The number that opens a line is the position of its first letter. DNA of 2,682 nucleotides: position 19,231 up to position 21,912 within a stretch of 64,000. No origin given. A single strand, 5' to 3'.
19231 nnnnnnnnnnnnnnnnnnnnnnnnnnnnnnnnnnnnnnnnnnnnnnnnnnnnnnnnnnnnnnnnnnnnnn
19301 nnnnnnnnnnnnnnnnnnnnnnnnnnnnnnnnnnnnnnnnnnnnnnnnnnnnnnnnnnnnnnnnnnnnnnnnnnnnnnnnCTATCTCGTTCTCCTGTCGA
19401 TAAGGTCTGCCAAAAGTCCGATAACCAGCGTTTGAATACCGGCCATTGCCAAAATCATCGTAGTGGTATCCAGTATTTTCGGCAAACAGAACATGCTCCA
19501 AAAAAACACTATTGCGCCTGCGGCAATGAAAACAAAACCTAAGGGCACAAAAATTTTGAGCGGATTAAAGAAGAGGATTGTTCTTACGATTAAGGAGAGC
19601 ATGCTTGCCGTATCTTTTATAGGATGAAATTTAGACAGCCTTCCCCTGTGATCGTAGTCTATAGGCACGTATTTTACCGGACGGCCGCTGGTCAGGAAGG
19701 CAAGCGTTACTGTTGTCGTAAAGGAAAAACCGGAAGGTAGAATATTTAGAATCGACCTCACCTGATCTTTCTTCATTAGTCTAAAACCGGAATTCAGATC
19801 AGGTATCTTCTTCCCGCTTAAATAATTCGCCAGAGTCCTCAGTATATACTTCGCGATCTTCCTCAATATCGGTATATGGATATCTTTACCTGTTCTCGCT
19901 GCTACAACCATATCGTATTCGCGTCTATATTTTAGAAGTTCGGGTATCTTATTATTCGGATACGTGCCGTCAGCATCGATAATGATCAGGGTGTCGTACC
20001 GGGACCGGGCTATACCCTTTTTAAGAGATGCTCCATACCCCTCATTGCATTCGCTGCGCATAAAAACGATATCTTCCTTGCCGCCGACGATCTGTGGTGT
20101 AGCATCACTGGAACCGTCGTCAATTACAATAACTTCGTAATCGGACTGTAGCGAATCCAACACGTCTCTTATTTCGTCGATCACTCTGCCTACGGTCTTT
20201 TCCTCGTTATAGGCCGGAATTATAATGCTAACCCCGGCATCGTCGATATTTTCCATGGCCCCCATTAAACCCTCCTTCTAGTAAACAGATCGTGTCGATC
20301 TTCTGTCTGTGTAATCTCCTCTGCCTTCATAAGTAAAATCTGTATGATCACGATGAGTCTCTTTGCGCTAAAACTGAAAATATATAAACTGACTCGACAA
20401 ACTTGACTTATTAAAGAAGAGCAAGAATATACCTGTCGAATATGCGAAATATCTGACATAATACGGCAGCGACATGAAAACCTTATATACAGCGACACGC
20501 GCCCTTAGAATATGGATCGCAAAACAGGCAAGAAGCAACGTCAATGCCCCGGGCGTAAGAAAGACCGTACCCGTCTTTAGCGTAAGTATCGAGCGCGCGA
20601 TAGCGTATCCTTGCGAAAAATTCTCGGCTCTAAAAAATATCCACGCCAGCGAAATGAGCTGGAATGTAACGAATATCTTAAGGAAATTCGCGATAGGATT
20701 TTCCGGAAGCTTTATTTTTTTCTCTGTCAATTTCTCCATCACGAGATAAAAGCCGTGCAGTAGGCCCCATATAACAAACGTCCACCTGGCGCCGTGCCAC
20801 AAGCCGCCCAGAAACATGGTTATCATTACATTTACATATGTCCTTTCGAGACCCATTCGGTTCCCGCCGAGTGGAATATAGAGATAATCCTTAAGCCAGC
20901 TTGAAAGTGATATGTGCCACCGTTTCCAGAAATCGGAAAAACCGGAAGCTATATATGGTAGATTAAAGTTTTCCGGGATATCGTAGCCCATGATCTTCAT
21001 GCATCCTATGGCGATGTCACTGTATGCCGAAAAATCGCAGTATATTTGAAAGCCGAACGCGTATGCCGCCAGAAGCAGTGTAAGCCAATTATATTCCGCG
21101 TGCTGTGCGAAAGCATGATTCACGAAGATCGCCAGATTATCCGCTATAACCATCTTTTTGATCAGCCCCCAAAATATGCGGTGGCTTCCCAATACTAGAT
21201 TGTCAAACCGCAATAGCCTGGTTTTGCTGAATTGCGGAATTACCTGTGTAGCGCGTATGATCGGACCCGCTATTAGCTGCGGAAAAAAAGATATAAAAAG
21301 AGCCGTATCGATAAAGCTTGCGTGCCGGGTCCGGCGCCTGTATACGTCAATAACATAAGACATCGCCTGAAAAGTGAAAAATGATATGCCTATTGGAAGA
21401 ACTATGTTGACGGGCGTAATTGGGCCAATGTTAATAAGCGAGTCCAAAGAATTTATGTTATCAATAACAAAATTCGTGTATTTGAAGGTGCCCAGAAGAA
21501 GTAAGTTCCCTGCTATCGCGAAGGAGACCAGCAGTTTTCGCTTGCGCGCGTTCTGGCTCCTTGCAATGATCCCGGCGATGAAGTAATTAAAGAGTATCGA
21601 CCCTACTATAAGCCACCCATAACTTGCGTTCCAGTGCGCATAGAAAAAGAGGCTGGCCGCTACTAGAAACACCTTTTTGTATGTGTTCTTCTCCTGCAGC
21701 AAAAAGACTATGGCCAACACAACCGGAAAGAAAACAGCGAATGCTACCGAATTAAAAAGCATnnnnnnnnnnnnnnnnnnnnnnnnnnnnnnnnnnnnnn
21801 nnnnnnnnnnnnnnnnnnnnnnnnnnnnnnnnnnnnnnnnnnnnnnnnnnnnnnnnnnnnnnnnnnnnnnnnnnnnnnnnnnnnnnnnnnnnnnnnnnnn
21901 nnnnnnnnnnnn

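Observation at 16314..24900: Two Dpm1/GtrB-like GT2 synthases each paired with a GT-C (ArnT/PMT-like) membrane transferase: extracytoplasmic glycosylation via polyprenyl-phosphate monosaccharides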

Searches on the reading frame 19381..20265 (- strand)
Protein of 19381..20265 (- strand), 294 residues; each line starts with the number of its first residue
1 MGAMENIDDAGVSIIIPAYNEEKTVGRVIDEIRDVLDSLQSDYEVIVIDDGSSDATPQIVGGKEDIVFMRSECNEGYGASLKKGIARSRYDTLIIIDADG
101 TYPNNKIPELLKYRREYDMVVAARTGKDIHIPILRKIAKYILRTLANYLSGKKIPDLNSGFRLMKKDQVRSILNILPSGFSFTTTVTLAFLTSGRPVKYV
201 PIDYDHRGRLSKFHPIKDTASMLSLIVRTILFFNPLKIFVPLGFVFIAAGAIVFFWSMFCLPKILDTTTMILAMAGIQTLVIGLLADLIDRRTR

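Call 4: search_protein_families(library=pfam, proteins=[window:19381-20265:-], max_evalue=0.01)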
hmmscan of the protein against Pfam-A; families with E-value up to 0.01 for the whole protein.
window:19381-20265:- (294 aa): 3 families
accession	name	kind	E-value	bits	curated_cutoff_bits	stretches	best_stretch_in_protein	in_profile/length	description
PF00535.33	Glycos_transf_2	-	3.9e-28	98.9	23.3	1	13-169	1-164/168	Glycosyl transferase family 2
PF13641.12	Glyco_tranf_2_3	-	5e-06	27.1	27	1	12-120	3-119/230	Glycosyltransferase like family 2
PF10111.15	Glyco_tranf_2_2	-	0.00025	21.1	27.3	1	13-112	1-104/276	Glycosyltransferase like family 2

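Call 11: search_protein_families(library=ncbifam, proteins=[window:19381-20265:-], max_evalue=0.01)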
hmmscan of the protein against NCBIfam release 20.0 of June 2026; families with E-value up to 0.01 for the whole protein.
window:19381-20265:- (294 aa): 23 families
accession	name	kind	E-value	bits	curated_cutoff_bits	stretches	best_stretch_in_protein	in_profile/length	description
TIGR04182.1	glyco_TIGR04182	equivalog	1.6e-35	122.9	325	1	12-290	2-283/293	S-layer glycoprotein N-glycosyltransferase AglJ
NF041391.1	DPhHxTase_Halo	equivalog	1.5e-24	86.2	375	1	18-229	3-208/213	dolichyl-phosphate hexose transferase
NF047588.1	GlcsyltransPgfSStrep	equivalog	6.2e-21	74.9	500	1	12-289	3-287/308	glycosyltransferase PgfS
NF007986.1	PRK10714.1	equivalog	1.4e-19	70.3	529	1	11-251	7-246/316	undecaprenyl-phosphate 4-deoxy-4-formamido-L-arabinose transferase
TIGR03937.1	PgaC_IcaA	equivalog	9.5e-15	54.4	422.3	1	8-126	43-161/407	poly-beta-1,6-N-acetyl-D-glucosamine synthase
NF058614.1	PPMAGASynPpgS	equivalog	1.9e-14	53.6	370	1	12-188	2-180/226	polyprenyl-phospho-N-acetylgalactosaminyl synthase PpgS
TIGR04283.1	glyco_like_mftF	equivalog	7.6e-14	51.8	182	1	12-114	1-97/221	TIGR04283 family arsenosugar biosynthesis glycosyltransferase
NF010496.0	PRK13915.1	equivalog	1.1e-13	50.9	262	1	9-105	30-132/307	glucosyl-3-phosphoglycerate synthase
NF041875.1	EPS_EpsD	equivalog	1e-10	41.5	370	1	12-119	1-109/325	exopolysaccharide biosynthesis glycosyltransferase EpsD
NF047683.1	TeichurnBiosyTuaG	equivalog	2.4e-09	37.2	400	1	11-119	7-116/252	teichuronic acid biosynthesis protein TuaG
TIGR03965.1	mycofact_glyco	equivalog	1.2e-08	34.2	280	1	10-100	74-165/467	mycofactocin biosynthesis glycosyltransferase MftF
NF038302.1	EPS_HpsE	equivalog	9.2e-08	31.4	300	1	12-118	3-115/307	hormogonium polysaccharide biosynthesis glycosyltransferase HpsE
NF007482.0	PRK10073.1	equivalog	1.2e-06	27.7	423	1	10-123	6-119/334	glycosyltransferase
TIGR03111.1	glyc2_xrt_Gpos1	hypoth_equivalog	3.5e-06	26.1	363.95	1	12-127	51-168/439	TIGR03111 family XrtG-associated glycosyltransferase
NF041394.1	GtaseAglG_Halo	equivalog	6.5e-06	25.6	440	1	12-122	3-115/304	glucosyl-dolichyl phosphate glucuronosyltransferase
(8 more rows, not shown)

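Call 17: search_solved_structures(query=window:19381-20265:-, max_evalue=0.01, show_alignments=1)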
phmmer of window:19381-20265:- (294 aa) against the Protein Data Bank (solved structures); distinct sequences matched with E-value up to 0.01: 28.
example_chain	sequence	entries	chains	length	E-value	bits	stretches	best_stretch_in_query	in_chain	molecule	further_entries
5eke_A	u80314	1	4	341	5.2e-15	58.6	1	12-287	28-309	Uncharacterized glycosyltransferase sll0501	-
9hwj_A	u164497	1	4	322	6.9e-15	58.2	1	12-251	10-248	Undecaprenyl-phosphate 4-deoxy-4-formamido-L-arabinose transferase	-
9bhc_C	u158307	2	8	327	7e-15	58.2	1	12-250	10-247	Undecaprenyl-phosphate 4-deoxy-4-formamido-L-arabinose transferase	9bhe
8vxh_A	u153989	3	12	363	8.4e-15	58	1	11-250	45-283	Undecaprenyl-phosphate 4-deoxy-4-formamido-L-arabinose transferase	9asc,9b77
5ekp_C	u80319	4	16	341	1e-14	57.7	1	12-246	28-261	Uncharacterized glycosyltransferase sll0501 | Glycosyltransferase sll0501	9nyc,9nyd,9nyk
9nye_A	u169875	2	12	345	1.1e-14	57.6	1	12-246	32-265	Glycosyltransferase sll0501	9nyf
5mlz_A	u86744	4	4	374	1.1e-12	51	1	10-207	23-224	Dolichol monophosphate mannose synthase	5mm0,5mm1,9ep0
6p61_A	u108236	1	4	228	1.3e-11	47.4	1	12-120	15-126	Glycosyltransferase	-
2z87_A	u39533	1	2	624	9.6e-10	41.4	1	11-100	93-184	Chondroitin synthase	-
2z86_A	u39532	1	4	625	9.7e-10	41.4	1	11-100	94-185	Chondroitin synthase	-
3ckj_A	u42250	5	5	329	8.4e-08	35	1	12-104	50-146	Putative uncharacterized protein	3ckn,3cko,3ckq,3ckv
9omm_A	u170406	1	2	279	1.5e-07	34.2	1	11-108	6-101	Glycosyltransferase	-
9omh_A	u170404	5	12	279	1.5e-07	34.2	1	11-108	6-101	Glycosyltransferase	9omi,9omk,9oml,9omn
9omj_A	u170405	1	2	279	1.8e-07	33.9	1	12-108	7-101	Glycosyltransferase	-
7pdo_A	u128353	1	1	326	8.6e-07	31.7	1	12-105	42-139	Glucosyl-3-phosphoglycerate synthase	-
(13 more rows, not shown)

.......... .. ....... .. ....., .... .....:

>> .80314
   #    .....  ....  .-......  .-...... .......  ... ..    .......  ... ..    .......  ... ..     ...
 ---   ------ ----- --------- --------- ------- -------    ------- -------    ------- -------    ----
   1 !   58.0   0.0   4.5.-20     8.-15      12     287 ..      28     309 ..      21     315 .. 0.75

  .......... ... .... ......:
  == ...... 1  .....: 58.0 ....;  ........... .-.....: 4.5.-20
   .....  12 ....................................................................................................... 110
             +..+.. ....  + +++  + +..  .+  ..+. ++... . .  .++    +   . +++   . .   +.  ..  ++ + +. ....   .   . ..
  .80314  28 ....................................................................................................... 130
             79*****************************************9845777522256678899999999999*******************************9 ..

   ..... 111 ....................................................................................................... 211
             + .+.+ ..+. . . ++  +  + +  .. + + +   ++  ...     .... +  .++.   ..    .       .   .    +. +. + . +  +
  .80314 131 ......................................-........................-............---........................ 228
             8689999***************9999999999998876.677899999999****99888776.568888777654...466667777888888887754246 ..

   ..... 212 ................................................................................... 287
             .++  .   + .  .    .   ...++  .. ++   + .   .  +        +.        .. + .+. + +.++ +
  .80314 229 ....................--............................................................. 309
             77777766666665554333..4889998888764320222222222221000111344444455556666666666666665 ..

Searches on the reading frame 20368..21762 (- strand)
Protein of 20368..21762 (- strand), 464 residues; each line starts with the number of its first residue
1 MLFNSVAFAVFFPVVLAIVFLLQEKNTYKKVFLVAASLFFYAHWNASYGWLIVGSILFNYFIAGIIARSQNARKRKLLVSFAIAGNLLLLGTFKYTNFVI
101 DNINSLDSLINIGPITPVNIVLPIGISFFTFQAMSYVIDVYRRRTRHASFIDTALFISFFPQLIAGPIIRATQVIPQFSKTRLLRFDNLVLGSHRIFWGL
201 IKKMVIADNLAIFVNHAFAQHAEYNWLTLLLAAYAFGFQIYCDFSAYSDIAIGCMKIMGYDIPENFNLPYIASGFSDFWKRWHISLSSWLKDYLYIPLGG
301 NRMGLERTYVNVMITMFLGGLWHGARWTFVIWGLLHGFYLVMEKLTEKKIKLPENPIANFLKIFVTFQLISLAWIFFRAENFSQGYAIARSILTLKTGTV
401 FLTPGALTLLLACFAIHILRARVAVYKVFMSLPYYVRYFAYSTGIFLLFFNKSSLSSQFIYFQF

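Call 4: search_protein_families(library=pfam, proteins=[window:20368-21762:-], max_evalue=0.01)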
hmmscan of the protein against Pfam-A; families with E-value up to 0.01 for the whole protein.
window:20368-21762:- (464 aa): 1 family
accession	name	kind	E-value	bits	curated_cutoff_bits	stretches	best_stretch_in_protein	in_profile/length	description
PF03062.24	MBOAT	-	1e-30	107.6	27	1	132-352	63-303/337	MBOAT, membrane-bound O-acyltransferase family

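Call 11: search_protein_families(library=ncbifam, proteins=[window:20368-21762:-], max_evalue=0.01)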
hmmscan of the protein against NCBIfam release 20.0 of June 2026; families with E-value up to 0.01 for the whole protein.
window:20368-21762:- (464 aa): 1 family
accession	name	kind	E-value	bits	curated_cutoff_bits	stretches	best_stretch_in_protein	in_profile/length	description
TIGR04091.1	LTA_dltB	equivalog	1.6e-52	179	375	1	3-377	3-376/380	D-alanyl-lipoteichoic acid biosynthesis protein DltB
